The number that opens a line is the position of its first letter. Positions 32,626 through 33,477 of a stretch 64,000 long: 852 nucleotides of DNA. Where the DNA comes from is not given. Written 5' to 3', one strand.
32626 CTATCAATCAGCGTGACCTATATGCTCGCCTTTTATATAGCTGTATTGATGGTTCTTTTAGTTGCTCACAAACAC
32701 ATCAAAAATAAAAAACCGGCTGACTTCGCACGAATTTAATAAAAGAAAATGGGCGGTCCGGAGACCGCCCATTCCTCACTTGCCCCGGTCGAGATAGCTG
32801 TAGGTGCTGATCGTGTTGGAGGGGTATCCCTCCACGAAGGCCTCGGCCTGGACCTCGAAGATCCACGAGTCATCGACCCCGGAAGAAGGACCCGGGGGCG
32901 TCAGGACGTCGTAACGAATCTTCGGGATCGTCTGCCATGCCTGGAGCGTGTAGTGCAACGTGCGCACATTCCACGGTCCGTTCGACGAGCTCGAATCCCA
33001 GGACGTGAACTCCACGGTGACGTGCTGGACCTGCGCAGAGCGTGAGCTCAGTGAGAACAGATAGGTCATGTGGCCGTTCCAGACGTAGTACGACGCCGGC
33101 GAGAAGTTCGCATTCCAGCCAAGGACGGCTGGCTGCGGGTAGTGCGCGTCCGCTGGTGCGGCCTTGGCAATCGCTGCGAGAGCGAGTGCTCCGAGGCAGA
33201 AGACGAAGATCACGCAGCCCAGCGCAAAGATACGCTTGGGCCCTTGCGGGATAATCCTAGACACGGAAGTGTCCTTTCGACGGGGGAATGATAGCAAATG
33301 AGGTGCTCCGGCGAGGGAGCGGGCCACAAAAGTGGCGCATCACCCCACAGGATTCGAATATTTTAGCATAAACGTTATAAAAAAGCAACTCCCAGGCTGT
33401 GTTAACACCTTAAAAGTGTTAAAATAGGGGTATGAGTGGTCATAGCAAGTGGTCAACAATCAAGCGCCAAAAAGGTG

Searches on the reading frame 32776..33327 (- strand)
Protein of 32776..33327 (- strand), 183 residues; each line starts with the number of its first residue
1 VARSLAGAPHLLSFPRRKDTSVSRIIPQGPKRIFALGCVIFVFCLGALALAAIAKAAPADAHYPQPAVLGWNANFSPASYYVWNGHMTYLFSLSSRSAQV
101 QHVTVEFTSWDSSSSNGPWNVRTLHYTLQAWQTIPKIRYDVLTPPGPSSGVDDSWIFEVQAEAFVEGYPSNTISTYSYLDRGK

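Call 11: search_protein_families(library=pfam, proteins=[window:32776-33327:-], max_evalue=0.1)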
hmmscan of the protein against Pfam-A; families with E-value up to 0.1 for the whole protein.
window:32776-33327:- (183 aa): 0 families

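Call 12: search_protein_families(library=phrogs, proteins=[window:32776-33327:-], max_evalue=0.1)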
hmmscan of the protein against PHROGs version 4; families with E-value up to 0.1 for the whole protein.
window:32776-33327:- (183 aa): 0 families

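Call 85: search_protein_families(library=padloc, proteins=[window:32776-33327:-], max_evalue=0.1)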
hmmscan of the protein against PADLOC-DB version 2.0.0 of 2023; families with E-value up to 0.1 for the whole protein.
window:32776-33327:- (183 aa): 0 families

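Call 86: search_protein_families(library=ncbifam, proteins=[window:32776-33327:-], max_evalue=0.1)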
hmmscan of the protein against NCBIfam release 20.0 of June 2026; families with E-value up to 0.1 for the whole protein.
window:32776-33327:- (183 aa): 0 families

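Call 89: search_dna_similar(query=window:32779-33327:-, collection=plasmids, mode=protein, max_evalue=0.01)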
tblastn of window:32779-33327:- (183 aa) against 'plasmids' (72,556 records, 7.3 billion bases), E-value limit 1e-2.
No match.

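Call 90: search_dna_similar(query=window:32779-33327:-, collection=phages, mode=protein, max_evalue=0.01)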
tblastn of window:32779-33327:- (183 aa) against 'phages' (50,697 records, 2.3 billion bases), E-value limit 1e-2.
No match.

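Call 92: find_related_loci(query=window:32779-33327:-, collection=viral_contigs, flank=5000)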
Query window:32779-33327:- (183 aa) in viral_contigs; peptide patterns used: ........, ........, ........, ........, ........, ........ (x = any residue, [..] = any of these).
3 stretches matched a pattern, but none encodes a relative of the query by tblastn (E <= 1e-3).
